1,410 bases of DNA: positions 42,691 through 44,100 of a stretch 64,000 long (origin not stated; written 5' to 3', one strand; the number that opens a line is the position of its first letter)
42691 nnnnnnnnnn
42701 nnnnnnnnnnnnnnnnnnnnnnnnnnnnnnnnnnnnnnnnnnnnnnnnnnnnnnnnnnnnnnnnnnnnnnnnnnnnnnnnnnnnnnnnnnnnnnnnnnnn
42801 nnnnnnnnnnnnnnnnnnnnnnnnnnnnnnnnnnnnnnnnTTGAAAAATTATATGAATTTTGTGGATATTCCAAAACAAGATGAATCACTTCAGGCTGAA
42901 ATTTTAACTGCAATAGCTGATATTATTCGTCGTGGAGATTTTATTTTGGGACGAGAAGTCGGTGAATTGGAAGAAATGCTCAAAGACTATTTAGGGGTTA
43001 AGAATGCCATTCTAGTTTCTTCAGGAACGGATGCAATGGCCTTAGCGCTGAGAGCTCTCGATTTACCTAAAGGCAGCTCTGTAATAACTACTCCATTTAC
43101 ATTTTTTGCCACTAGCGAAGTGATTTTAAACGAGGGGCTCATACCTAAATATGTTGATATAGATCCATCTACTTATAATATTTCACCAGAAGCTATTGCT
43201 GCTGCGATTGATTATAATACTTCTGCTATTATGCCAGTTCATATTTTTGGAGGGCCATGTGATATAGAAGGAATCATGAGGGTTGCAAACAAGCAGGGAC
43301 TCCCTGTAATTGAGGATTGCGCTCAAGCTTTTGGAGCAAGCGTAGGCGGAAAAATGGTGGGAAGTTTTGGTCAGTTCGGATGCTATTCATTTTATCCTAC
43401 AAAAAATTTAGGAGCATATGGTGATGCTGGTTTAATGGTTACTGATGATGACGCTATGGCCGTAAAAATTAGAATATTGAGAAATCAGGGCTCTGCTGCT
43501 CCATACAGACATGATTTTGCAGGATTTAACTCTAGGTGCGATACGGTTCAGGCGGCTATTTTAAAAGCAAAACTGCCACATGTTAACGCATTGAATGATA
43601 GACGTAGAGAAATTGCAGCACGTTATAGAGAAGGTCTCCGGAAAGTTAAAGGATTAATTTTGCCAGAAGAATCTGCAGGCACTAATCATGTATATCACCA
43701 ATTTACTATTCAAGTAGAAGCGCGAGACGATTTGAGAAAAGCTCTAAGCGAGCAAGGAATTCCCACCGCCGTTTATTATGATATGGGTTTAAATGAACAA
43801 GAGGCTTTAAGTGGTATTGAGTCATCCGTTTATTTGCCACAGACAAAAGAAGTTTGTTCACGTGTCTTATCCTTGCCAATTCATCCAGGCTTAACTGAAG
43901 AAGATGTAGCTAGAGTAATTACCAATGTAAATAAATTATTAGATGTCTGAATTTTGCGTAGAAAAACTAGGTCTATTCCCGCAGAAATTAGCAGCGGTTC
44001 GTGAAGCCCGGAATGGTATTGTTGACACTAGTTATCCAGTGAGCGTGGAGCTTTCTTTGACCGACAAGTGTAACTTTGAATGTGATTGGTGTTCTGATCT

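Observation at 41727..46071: AT-AT-rSAM-rSAM block mirrors the radical-SAM-dehydrogenase plus aminotransferase logic of butirosin biosynthesis (BtrN/BtrS)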

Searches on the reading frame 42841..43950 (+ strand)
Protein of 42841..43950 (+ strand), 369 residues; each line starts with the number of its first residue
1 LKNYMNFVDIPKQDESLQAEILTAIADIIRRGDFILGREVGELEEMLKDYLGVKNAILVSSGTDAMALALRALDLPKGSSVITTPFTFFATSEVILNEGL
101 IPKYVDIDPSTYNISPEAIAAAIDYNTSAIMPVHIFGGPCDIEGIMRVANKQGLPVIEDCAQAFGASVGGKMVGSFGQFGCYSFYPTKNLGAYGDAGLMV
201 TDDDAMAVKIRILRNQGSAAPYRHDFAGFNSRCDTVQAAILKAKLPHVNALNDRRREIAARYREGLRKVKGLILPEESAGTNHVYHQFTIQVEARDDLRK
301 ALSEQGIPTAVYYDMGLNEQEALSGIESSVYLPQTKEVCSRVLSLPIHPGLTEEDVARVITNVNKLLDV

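Call 4: search_protein_families(library=pfam, proteins=[window:42841-43950:+], max_evalue=0.01)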
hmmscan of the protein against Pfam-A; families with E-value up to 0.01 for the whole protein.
window:42841-43950:+ (369 aa): 3 families
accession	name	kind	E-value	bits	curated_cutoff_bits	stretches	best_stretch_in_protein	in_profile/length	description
PF01041.23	DegT_DnrJ_EryC1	-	2e-113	379.7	19.8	1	17-363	3-359/360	DegT/DnrJ/EryC1/StrS aminotransferase family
PF01212.27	Beta_elim_lyase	-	4.9e-05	23.2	27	1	39-181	33-177/288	Beta-eliminating lyase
PF01053.26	Cys_Met_Meta_PP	-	0.00012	21.2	27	1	42-160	56-174/381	Cys/Met metabolism PLP-dependent enzyme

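Call 5: search_protein_families(library=ncbifam, proteins=[window:42841-43950:+], max_evalue=0.01)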
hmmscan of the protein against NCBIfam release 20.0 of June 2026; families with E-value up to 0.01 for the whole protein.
window:42841-43950:+ (369 aa): 15 families
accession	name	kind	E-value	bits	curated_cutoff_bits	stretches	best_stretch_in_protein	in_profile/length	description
TIGR03588.1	PseC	equivalog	8.1e-62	209.3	423.5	1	16-366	8-379/380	UDP-4-amino-4,6-dideoxy-N-acetyl-beta-L-altrosamine transaminase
NF008658.2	PRK11658.1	equivalog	1.5e-59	201.6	631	1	15-368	10-378/379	UDP-4-amino-4-deoxy-L-arabinose aminotransferase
NF008687.0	PRK11706.1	equivalog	1.7e-57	194.9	375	1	42-366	35-373/375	dTDP-4-amino-4,6-dideoxygalactose transaminase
TIGR04181.1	NHT_00031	hypoth_equivalog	2.5e-56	191.1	420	1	37-346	29-357/359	LegC family aminotransferase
TIGR04427.1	PLP_DesI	equivalog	5.8e-54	183.7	650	1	40-361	54-377/390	dTDP-4-dehydro-6-deoxyglucose aminotransferase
NF011936.0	PRK15407.1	equivalog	6e-49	166.9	423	2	34-217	61-251/440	lipopolysaccharide biosynthesis protein RfbH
TIGR02379.1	ECA_wecE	subfamily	1.1e-46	159.3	434.85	1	43-367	36-375/376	dTDP-4-amino-4,6-dideoxy-D-glucose transaminase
TIGR01977.1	am_tr_V_EF2568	hypoth_equivalog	1.5e-06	27.5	377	1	37-166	43-180/376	cysteine desulfurase family protein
NF004870.0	PRK06225.1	equivalog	0.00011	21.1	351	1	41-160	69-197/380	pyridoxal phosphate-dependent aminotransferase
NF006488.0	PRK08912.1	equivalog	0.0002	20.4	498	1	55-131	88-164/387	aminotransferase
TIGR04422.1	PLP_IMCC1989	hypoth_equivalog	0.00027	20.5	75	0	34-90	18-74/315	putative PLP-dependent aminotransferase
TIGR01326.1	OAH_OAS_sulfhy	subfamily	0.002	16.9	495.1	1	44-161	63-180/418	O-acetylhomoserine aminocarboxypropyltransferase/cysteine synthase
NF004125.0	PRK05613.1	equivalog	0.0032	16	765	1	41-168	72-200/437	O-acetylhomoserine/O-acetylserine sulfhydrylase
NF041359.1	GntG_guanitoxin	subfamily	0.0037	16.5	230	0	236-307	241-311/343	GntG family PLP-dependent aldolase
NF006810.0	PRK09331.1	subfamily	0.0052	15.6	301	1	40-174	67-212/397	Sep-tRNA:Cys-tRNA synthetase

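Call 42: search_solved_structures(query=window:42853-43950:+, max_evalue=1e-20)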
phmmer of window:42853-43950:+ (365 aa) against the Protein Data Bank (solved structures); distinct sequences matched with E-value up to 1e-20: 52.
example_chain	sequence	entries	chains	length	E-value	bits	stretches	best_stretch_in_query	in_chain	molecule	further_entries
7b0d_A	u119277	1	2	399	7.3e-99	334.4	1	3-359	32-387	Glutamine--scyllo-inositol transaminase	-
3nyu_A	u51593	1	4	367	6.3e-78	265.5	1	2-352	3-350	Aminotransferase WbpE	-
3nu7_A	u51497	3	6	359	7.9e-78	265.2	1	2-351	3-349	Aminotransferase WbpE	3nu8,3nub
7n63_A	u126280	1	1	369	1.2e-77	264.6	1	2-363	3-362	Putative aminotransferase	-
3nys_A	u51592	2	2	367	4.4e-77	262.7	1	2-352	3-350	Aminotransferase WbpE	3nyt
8e77_A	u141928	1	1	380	7.8e-76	258.6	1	1-355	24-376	DegT/DnrJ/EryC1/StrS aminotransferase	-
8e75_A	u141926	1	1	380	7.8e-76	258.6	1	1-355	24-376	DegT/DnrJ/EryC1/StrS aminotransferase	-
3frk_A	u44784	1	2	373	8.5e-74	251.9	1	7-360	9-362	QdtB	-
5u1z_A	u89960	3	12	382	7e-72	245.6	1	3-361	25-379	Putative aminotransferase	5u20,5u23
2oga_A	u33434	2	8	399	2.1e-71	244.1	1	3-360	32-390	Transaminase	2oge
5u21_A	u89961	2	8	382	4.8e-71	242.9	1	3-361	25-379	Putative aminotransferase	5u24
4qgr_A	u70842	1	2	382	1.2e-68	235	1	1-357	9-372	DegT/DnrJ/EryC1/StrS aminotransferase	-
3uwc_A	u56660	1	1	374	1.7e-59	204.9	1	18-360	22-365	Nucleotide-sugar aminotransferase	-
9bgp_A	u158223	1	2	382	2.7e-52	181.2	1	18-363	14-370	aminotransferase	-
9bgr_A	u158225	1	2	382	1.8e-51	178.6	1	18-363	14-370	aminotransferase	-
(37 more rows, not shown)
